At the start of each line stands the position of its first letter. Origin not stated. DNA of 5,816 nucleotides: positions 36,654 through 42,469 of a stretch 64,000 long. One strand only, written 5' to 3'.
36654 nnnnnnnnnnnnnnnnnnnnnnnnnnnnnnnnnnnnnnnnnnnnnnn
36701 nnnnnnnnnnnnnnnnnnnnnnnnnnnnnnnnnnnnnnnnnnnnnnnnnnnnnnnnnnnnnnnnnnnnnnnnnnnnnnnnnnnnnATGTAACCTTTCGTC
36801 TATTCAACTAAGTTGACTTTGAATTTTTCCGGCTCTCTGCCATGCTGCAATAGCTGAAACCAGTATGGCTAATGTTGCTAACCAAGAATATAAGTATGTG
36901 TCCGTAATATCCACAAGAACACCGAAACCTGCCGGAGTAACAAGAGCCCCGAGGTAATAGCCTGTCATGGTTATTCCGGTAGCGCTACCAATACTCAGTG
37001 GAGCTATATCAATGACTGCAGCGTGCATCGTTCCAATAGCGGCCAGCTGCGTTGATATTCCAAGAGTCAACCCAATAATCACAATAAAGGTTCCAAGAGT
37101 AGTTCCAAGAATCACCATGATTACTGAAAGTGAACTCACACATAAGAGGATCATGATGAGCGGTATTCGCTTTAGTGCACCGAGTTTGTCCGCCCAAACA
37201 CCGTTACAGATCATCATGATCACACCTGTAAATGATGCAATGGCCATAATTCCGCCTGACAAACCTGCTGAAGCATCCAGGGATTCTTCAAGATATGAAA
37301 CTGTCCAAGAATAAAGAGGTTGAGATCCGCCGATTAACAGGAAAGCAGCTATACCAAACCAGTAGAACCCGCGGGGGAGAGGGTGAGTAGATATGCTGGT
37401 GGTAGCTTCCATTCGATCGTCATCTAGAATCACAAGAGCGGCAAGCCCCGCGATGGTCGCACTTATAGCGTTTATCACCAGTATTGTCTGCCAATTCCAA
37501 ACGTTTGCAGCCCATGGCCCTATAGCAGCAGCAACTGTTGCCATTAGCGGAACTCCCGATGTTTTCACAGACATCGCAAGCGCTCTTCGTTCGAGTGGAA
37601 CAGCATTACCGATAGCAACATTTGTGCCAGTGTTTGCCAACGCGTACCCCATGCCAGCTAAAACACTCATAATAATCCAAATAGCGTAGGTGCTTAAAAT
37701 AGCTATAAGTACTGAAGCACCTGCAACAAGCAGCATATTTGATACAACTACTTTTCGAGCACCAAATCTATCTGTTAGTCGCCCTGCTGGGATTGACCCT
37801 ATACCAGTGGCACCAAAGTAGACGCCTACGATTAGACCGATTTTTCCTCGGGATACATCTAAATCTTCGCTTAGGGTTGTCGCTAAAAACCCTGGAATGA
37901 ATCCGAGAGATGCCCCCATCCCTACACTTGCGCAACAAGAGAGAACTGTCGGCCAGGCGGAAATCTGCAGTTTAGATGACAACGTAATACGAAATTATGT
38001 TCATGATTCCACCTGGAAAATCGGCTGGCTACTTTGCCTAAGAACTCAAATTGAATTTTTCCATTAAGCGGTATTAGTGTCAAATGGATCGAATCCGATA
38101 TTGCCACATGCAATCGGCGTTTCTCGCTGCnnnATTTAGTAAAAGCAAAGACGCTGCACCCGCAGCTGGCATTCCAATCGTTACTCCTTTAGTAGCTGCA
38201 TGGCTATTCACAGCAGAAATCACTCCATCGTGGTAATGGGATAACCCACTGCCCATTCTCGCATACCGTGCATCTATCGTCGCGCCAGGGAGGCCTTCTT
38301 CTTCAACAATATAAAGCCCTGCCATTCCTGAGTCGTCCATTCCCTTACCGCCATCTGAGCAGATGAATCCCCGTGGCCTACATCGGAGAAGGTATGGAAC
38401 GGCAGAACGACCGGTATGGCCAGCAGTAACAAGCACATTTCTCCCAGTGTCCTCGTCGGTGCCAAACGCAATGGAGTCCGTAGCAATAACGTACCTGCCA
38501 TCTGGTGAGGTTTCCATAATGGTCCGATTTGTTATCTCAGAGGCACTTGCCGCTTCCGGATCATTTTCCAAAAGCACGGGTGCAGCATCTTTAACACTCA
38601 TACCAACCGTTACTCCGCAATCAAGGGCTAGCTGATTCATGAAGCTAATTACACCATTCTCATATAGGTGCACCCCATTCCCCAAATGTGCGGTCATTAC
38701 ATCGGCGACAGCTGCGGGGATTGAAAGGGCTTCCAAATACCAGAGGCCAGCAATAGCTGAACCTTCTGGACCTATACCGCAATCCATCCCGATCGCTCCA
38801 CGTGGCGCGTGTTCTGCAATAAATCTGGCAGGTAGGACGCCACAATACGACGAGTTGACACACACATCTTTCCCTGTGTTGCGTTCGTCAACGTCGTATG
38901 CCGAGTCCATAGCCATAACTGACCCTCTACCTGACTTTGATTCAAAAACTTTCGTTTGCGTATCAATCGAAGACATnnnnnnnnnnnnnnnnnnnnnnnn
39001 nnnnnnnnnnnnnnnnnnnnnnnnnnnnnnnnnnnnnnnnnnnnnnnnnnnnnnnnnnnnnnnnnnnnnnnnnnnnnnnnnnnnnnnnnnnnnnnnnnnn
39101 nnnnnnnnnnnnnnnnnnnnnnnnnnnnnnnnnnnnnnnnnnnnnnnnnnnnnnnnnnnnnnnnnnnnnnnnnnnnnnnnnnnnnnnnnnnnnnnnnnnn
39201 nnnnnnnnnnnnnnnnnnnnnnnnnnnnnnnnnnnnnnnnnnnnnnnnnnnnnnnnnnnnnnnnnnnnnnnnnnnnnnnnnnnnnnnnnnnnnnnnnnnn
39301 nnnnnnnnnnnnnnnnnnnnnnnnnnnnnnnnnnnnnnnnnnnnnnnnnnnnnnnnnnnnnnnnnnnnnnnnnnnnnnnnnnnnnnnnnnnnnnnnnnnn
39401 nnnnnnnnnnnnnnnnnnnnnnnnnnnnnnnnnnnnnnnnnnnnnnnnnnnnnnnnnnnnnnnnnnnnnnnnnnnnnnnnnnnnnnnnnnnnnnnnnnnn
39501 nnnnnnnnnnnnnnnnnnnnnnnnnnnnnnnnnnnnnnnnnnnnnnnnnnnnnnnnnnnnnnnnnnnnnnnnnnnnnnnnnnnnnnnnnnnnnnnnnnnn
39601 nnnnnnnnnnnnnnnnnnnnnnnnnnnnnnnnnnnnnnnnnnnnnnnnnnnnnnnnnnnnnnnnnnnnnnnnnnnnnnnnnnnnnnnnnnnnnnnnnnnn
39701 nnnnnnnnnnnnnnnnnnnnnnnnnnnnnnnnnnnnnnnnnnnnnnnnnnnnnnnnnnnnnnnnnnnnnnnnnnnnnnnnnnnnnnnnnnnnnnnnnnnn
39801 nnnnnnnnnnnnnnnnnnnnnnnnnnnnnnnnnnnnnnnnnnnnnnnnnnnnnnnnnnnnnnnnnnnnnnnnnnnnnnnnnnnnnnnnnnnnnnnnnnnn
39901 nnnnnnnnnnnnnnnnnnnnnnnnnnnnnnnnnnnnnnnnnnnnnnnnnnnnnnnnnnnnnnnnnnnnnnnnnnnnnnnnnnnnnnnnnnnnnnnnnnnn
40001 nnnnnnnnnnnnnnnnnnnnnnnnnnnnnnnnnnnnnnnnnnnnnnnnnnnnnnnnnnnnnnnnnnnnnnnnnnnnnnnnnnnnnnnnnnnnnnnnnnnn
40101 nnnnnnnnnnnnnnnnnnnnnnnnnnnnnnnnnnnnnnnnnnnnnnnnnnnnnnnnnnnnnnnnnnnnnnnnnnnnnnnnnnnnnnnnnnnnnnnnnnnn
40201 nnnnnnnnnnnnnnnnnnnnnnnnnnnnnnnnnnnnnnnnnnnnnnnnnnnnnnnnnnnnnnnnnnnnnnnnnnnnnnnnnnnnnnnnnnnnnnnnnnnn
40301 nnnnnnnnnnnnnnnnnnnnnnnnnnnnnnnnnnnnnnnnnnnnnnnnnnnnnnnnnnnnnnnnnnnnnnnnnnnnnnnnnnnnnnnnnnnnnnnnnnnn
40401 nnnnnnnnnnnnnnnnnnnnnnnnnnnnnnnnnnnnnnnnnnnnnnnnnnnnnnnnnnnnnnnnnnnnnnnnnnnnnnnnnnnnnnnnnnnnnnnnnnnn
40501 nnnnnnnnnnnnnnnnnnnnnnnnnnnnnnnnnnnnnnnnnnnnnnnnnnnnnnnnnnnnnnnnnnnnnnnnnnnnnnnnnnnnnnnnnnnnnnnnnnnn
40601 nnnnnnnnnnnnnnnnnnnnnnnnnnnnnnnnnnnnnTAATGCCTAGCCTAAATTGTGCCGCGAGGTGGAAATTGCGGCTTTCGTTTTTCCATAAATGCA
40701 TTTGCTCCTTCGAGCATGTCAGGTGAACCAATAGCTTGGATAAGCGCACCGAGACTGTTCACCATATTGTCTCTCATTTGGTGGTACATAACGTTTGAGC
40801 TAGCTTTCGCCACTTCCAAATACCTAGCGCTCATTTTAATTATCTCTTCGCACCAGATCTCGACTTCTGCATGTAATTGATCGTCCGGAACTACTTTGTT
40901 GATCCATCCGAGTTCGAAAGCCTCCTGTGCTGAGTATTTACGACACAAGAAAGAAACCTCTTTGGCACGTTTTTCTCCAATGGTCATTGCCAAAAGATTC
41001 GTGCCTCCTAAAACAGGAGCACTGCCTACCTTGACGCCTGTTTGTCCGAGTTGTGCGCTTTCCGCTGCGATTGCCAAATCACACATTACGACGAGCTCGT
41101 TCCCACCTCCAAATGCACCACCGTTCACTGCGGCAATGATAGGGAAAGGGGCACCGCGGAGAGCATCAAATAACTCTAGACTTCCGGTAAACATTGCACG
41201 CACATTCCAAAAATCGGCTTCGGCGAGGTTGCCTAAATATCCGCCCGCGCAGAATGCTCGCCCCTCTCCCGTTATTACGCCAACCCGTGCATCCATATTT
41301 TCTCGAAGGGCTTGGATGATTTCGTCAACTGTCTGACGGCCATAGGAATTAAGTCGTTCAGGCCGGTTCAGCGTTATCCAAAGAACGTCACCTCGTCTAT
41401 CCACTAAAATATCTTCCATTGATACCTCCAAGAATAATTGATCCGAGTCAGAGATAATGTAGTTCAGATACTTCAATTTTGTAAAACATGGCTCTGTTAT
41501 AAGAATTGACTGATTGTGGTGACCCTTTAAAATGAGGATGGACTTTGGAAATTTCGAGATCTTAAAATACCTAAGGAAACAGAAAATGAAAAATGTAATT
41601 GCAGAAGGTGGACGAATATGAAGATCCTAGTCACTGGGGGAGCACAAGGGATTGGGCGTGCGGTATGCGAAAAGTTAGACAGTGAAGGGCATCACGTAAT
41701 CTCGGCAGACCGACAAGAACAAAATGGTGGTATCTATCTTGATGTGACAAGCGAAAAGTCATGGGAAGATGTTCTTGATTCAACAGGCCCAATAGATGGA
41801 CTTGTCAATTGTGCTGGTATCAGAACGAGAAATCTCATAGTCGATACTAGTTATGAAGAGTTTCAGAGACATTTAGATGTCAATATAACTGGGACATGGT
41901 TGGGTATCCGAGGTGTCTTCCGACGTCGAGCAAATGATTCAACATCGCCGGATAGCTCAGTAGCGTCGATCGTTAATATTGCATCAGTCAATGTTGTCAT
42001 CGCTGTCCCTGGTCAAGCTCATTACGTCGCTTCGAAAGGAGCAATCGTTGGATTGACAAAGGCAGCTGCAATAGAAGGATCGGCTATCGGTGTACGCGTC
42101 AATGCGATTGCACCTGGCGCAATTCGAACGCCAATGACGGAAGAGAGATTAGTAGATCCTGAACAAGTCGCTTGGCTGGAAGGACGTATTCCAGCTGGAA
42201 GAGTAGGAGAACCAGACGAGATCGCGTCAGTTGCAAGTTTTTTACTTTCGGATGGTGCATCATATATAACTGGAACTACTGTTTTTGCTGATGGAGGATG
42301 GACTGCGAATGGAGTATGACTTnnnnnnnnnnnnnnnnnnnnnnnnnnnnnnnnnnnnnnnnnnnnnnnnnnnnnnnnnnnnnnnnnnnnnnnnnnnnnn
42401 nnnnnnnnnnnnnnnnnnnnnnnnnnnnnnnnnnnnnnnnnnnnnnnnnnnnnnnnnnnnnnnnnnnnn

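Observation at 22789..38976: Two paralogues of an uncharacterised internally duplicated protein, each next to a CoA ligase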

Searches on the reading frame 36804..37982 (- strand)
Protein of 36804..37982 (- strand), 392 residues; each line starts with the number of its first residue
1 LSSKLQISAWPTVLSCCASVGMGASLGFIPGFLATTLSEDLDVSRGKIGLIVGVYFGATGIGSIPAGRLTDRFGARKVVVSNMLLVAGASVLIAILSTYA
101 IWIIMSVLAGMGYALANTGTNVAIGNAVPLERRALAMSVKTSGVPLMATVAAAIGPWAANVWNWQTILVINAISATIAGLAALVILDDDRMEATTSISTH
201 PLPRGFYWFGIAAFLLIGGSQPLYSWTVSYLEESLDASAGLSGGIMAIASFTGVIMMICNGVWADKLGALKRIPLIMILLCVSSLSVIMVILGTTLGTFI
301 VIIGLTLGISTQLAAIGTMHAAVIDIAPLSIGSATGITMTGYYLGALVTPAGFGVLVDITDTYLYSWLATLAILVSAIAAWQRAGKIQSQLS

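Call 9: search_protein_families(library=pfam, proteins=[window:36804-37982:-], max_evalue=0.00001)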
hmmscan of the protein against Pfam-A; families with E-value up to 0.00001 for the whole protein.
window:36804-37982:- (392 aa): 1 family
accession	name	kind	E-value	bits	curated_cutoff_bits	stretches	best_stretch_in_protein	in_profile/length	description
PF07690.21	MFS_1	-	8.2e-43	147.1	33.4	1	17-350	3-347/347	Major Facilitator Superfamily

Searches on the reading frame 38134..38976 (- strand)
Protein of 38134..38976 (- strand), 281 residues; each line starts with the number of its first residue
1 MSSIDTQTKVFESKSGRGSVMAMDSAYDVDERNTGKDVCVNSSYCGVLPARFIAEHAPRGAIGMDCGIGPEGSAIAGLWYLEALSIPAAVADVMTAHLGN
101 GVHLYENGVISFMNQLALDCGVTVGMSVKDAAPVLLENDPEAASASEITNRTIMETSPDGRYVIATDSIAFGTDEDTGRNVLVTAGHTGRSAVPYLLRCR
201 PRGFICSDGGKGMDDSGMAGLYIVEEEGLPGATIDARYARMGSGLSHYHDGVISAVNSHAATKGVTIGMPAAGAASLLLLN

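Call 6: search_protein_families(library=pfam, proteins=[window:38134-38976:-], max_evalue=1)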
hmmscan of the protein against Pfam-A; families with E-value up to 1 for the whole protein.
window:38134-38976:- (281 aa): 2 families
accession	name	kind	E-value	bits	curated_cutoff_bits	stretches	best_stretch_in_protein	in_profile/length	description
PF00817.25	IMS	-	0.00055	20.3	23.2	0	104-132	31-56/148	impB/mucB/samB family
PF08827.16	DUF1805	-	0.0029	18.3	29.5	0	110-131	39-60/64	Domain of unknown function (DUF1805)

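Call 7: search_protein_families(library=ncbifam, proteins=[window:38134-38976:-], max_evalue=1)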
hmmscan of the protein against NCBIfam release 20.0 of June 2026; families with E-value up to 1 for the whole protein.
window:38134-38976:- (281 aa): 0 families

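Call 12: find_homologous_proteins(query=window:38134-38976:-)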
Query window:38134-38976:- (281 aa): 1912 proteins with E <= 0.001 among 8000 candidates; the best 120 are listed.
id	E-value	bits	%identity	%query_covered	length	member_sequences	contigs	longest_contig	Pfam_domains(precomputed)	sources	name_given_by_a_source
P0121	1.1e-181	620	100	100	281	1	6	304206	-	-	-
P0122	2.0e-177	606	98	100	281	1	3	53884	-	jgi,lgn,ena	-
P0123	1.5e-176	603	97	100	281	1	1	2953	-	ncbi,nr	ncbi:MAG: hypothetical protein VYB80_01770 [Actinomycetota bacterium]|nr:hypothetical protein [Actin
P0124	2.8e-164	563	97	93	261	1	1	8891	-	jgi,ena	-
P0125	3.4e-156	537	87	100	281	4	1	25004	PF08827.17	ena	-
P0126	5.4e-155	533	86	100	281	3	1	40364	PF00817.26,PF08827.17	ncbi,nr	ncbi:MAG: hypothetical protein CL470_00990 [Acidimicrobiaceae bacterium]|nr:hypothetical protein [Ac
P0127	5.3e-151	520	85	100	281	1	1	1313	-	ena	-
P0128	5.8e-151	519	85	99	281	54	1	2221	-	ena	-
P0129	1.7e-150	518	84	100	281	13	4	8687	-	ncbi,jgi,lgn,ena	-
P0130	2.9e-149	514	85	99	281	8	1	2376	-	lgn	-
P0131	3.8e-149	513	85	99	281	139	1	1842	-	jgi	-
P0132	3.9e-148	510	81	100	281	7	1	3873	-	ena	-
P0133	5.8e-147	506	82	99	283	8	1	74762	PF00817.26,PF08827.17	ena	-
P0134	1.1e-144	499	80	100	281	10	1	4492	PF00817.26,PF08827.17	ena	-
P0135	2.3e-144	498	80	96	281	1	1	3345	PF00817.26,PF08827.17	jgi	-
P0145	1.2e-140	486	80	99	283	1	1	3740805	PF00817.26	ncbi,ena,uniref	ncbi:hypothetical protein [Candidatus Poriferisocius sp.]|uniref:hypothetical protein n=1 Tax=Candid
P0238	2.1e-132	459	75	98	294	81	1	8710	PF00817.26,PF08827.17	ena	-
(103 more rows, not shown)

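Call 80: find_encoding_contigs(protein=P0145, flank=7000, max_places=1)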
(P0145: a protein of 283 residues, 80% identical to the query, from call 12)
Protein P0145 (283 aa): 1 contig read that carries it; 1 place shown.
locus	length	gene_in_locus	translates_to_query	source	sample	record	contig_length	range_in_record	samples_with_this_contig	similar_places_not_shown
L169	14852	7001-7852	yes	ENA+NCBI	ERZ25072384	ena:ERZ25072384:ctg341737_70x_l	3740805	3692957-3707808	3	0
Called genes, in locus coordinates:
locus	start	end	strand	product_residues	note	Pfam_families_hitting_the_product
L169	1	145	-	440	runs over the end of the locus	PF01979:Amidohydro_1, PF07969:Amidohydro_3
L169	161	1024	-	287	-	PF00817:IMS (faint), PF08827:DUF1805 (faint)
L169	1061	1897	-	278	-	PF00106:adh_short, PF08659:KR, PF13561:adh_short_C2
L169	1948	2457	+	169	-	PF13577:SnoaL_4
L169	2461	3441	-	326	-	PF04909:Amidohydro_2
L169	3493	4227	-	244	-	PF02627:CMD (weak)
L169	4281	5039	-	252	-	PF23441:SDR, PF00106:adh_short, PF01370:Epimerase (weak), PF08659:KR, PF13561:adh_short_C2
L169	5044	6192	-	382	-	PF02771:Acyl-CoA_dh_N, PF02770:Acyl-CoA_dh_M, PF00441:Acyl-CoA_dh_1, PF08028:Acyl-CoA_dh_2, PF22924:ACOX_C_alpha1 (faint)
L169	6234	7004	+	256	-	PF00378:ECH_1, PF16113:ECH_2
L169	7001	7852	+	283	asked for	PF00817:IMS (faint)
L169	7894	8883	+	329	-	PF00924:MS_channel_2nd, PF21082:MS_channel_3rd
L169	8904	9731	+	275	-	PF05116:S6PP (faint), PF08282:Hydrolase_3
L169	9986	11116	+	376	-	-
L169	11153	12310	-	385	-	-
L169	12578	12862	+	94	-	-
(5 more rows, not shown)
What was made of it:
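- In Poriferisocius both copies sit in one divergent operon pair (call 80).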

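Call 81: find_encoding_contigs(protein=P0238, flank=7000, max_places=1)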
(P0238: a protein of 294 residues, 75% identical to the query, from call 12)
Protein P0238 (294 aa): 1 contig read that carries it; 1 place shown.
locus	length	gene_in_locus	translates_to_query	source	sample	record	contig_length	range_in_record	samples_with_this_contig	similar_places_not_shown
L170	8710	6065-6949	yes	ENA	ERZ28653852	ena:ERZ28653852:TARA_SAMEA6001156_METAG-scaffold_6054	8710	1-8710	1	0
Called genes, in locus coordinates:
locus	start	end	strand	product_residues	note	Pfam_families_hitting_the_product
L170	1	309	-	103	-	?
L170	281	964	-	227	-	PF00106:adh_short, PF01370:Epimerase (weak), PF04321:RmlD_sub_bind (faint), PF13561:adh_short_C2, PF08659:KR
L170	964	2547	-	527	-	PF00501:AMP-binding, PF13193:AMP-binding_C (weak)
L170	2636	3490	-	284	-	PF00892:EamA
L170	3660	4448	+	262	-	PF00378:ECH_1, PF16113:ECH_2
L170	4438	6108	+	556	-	PF00501:AMP-binding, PF13193:AMP-binding_C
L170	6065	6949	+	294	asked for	PF08827:DUF1805 (faint), PF00817:IMS (faint)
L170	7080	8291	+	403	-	PF13433:Peripla_BP_5, PF13458:Peripla_BP_6, PF01094:ANF_receptor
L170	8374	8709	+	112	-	?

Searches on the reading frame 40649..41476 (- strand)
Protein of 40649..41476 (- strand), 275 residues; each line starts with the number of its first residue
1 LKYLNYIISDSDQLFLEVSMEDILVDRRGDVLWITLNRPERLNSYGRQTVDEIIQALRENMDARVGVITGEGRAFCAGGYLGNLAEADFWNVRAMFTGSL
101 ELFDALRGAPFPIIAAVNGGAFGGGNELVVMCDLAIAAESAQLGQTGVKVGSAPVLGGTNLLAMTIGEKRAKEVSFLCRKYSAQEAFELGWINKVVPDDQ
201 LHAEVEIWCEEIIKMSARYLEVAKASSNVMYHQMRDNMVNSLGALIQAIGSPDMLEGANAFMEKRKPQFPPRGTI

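Call 9: search_protein_families(library=pfam, proteins=[window:40649-41476:-], max_evalue=0.00001)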
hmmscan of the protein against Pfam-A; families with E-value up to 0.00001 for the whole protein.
window:40649-41476:- (275 aa): 2 families
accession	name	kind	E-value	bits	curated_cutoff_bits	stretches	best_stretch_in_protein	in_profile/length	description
PF00378.25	ECH_1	-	3.7e-54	184.2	27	1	29-269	4-248/251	Enoyl-CoA hydratase/isomerase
PF16113.10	ECH_2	-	1.2e-19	71.5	27.2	1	33-203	3-179/335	Enoyl-CoA hydratase/isomerase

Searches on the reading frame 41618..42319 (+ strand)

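Call 9: search_protein_families(library=pfam, proteins=[window:41618-42319:+], max_evalue=0.00001)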
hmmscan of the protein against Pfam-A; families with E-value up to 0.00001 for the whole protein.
window:41618-42319:+ (233 aa): 4 families
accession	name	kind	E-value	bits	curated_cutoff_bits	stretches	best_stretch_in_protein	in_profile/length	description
PF13561.12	adh_short_C2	-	1.1e-50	172.9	27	1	9-229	3-236/236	Enoyl-(Acyl carrier protein) reductase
PF00106.31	adh_short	-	7e-38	130.5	26.6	1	3-177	3-190/195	short chain dehydrogenase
PF08659.16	KR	-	5.2e-09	36.7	22.6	0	41-147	60-160/180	KR domain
PF01370.27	Epimerase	-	8.5e-09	35.6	20.9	1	3-70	1-76/240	NAD dependent epimerase/dehydratase family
